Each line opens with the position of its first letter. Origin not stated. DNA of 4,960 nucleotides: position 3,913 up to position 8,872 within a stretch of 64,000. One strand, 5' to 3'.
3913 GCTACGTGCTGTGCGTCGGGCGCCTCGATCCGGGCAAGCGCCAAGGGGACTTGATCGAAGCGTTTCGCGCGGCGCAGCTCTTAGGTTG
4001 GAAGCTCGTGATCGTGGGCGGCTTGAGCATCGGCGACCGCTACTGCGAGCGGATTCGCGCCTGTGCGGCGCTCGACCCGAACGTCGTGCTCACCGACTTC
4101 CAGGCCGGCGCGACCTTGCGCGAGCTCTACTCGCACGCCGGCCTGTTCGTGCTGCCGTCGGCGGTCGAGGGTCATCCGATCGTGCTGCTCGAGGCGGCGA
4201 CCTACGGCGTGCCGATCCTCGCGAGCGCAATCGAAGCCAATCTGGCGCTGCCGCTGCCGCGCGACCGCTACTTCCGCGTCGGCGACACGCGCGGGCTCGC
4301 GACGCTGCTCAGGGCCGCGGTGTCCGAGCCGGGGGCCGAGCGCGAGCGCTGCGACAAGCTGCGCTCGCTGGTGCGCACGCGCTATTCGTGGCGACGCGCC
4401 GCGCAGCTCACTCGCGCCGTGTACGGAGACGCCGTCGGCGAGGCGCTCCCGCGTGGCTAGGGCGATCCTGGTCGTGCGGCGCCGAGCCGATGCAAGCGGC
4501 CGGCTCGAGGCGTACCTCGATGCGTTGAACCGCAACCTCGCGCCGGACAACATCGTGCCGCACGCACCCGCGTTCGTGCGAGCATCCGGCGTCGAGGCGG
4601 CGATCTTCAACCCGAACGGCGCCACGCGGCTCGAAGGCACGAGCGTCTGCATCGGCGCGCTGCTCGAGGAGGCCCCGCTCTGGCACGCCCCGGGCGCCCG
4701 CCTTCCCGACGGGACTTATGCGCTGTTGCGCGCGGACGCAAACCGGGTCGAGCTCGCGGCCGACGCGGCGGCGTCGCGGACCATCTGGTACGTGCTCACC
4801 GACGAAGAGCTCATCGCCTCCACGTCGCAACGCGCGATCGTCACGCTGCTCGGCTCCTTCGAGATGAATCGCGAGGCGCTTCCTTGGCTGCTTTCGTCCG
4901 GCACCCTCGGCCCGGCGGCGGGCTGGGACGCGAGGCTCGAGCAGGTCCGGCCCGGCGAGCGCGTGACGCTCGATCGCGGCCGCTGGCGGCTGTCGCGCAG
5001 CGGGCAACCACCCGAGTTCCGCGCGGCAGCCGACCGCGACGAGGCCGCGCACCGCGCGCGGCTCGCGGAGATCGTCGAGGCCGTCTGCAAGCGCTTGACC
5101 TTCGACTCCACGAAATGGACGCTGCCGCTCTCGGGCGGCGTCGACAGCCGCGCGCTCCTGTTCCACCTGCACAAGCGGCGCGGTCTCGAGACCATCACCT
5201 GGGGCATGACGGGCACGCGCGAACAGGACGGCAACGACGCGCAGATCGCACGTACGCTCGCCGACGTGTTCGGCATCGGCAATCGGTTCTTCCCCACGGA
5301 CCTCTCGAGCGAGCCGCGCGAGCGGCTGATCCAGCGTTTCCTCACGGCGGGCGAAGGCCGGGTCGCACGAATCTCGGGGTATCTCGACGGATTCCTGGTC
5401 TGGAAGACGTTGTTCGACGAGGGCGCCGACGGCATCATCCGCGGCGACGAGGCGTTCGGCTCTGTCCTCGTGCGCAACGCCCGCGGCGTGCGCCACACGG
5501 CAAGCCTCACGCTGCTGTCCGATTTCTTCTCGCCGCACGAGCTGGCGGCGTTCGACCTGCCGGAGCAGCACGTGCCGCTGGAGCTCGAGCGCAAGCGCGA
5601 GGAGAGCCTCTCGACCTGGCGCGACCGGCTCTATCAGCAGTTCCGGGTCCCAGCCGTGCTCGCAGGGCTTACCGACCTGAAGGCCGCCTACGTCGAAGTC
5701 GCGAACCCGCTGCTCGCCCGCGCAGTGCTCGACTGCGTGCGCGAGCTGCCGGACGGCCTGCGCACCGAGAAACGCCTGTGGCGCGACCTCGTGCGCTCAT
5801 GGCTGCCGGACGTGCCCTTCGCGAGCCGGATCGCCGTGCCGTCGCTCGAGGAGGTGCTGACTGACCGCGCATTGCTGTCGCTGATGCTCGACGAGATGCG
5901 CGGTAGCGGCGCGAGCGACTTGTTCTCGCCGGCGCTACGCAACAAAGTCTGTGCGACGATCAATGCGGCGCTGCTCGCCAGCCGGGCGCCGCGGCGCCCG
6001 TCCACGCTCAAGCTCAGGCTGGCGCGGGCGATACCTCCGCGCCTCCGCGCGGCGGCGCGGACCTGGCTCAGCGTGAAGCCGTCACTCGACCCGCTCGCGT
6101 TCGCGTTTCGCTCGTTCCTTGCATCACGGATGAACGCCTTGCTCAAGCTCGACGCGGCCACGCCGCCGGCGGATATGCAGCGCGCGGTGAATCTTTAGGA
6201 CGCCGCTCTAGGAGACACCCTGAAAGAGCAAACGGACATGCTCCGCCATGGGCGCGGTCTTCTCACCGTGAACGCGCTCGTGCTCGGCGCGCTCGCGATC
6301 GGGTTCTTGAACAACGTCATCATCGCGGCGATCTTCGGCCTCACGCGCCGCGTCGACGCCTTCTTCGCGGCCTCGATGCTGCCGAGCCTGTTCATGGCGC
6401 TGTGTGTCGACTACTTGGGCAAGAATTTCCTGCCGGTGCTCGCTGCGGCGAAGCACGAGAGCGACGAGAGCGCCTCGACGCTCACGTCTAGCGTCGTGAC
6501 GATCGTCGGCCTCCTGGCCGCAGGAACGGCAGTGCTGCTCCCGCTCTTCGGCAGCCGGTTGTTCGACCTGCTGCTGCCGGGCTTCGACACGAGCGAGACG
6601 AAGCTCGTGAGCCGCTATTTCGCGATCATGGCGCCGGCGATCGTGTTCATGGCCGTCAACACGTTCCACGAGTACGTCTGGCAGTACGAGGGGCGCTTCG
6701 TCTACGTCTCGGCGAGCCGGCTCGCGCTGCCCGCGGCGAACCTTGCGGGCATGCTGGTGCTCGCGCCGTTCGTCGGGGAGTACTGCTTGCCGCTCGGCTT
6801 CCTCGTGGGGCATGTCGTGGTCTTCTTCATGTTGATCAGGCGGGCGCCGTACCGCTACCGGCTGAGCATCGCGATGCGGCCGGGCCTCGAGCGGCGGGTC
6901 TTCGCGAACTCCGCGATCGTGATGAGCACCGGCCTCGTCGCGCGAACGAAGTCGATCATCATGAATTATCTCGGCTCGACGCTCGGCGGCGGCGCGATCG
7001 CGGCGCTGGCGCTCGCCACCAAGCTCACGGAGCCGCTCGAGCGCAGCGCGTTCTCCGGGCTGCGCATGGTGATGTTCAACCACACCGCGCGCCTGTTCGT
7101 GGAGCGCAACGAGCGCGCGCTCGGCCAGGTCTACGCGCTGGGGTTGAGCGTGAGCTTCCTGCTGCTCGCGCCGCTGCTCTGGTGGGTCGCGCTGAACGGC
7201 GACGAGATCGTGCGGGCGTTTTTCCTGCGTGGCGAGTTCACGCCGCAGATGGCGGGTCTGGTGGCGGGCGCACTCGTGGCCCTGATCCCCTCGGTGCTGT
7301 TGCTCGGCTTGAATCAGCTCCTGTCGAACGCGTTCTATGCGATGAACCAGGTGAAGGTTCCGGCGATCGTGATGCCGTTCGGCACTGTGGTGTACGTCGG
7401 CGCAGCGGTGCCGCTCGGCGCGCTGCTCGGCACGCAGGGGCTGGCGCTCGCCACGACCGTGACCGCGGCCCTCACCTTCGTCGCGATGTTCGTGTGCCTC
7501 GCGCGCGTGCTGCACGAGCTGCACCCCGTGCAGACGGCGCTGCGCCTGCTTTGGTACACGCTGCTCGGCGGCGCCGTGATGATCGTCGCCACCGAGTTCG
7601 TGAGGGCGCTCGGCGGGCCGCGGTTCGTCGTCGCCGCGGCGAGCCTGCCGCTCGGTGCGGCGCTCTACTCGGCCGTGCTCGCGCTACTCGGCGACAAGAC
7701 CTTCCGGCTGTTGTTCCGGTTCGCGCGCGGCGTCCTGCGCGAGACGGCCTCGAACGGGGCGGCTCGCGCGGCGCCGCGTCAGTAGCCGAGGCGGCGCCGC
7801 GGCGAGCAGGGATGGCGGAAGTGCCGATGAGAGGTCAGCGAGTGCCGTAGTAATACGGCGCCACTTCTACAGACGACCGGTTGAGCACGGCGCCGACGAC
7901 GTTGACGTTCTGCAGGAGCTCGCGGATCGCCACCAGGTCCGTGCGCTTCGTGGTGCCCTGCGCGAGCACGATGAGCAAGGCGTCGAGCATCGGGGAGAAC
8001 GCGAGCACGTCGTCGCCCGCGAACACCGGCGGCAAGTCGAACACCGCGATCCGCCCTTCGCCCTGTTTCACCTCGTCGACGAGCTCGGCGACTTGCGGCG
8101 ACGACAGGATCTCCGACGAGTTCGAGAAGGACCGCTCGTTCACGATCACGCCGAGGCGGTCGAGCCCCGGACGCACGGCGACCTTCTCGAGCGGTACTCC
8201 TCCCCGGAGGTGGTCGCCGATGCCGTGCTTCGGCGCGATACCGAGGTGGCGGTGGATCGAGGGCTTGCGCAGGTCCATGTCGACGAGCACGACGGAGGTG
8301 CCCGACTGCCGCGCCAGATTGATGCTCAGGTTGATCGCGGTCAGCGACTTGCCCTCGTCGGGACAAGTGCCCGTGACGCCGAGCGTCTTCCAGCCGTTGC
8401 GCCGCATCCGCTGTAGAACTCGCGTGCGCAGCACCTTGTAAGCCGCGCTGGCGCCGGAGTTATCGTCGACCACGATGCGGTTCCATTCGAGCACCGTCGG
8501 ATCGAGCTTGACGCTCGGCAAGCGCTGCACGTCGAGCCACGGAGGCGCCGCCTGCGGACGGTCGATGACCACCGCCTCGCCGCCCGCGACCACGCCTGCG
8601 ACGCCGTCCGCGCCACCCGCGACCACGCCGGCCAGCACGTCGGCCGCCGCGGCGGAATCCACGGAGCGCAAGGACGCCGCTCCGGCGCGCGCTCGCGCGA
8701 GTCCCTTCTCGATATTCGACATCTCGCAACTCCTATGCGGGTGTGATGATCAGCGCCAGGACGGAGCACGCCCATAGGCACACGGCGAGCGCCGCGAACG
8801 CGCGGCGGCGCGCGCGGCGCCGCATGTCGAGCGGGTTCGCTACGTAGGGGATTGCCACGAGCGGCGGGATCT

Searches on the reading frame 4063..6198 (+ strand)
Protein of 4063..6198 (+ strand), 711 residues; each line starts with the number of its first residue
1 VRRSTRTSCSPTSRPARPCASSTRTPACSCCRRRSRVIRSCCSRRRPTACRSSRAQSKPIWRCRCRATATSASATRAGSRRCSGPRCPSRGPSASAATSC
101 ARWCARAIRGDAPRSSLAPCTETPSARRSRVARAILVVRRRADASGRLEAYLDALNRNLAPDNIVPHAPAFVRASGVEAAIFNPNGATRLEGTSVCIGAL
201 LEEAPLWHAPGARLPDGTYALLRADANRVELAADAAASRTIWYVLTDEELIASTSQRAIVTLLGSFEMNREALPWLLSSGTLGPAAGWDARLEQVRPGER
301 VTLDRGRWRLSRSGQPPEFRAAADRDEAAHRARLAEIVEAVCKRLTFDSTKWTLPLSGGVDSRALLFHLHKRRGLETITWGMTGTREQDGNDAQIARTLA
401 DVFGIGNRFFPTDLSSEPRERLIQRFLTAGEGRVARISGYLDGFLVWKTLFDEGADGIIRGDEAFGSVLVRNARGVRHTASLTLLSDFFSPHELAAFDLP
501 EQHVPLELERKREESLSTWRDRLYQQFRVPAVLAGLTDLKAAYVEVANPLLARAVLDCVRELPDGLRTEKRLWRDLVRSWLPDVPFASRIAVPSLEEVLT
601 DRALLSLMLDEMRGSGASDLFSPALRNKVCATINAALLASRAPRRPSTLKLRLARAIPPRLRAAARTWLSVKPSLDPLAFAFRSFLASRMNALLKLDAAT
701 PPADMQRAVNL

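Call 43: search_protein_families(library=pfam, proteins=[window:4063-6198:+], max_evalue=0.00001)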
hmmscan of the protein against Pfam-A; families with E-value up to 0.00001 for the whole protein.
window:4063-6198:+ (711 aa): 1 family
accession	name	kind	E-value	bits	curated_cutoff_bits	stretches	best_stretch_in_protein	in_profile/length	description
PF00733.27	Asn_synthase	-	6.3e-07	29.8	21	1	337-583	6-278/354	Asparagine synthase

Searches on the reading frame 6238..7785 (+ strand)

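Call 43: search_protein_families(library=pfam, proteins=[window:6238-7785:+], max_evalue=0.00001)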
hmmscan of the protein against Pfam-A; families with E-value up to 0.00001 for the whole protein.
window:6238-7785:+ (515 aa): 1 family
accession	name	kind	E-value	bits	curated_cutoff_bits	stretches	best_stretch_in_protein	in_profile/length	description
PF03023.19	MurJ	-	4.8e-41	141.3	27.4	1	29-463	1-444/451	Lipid II flippase MurJ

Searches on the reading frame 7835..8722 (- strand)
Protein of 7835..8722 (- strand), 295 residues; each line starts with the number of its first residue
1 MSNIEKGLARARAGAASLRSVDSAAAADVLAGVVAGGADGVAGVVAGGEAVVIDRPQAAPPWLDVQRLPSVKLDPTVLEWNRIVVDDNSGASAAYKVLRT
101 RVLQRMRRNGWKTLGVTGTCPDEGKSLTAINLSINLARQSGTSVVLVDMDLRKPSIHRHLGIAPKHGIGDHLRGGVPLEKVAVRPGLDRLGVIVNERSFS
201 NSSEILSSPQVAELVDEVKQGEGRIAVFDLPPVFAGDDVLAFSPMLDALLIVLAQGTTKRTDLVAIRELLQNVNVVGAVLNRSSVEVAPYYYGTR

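Call 43: search_protein_families(library=pfam, proteins=[window:7835-8722:-], max_evalue=0.00001)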
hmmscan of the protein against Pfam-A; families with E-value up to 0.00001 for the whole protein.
window:7835-8722:- (295 aa): 1 family
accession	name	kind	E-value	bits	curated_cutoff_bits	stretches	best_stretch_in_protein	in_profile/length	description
PF10609.15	ParA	-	2.4e-06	27.6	27.1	1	124-261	16-151/246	NUBPL iron-transfer P-loop NTPase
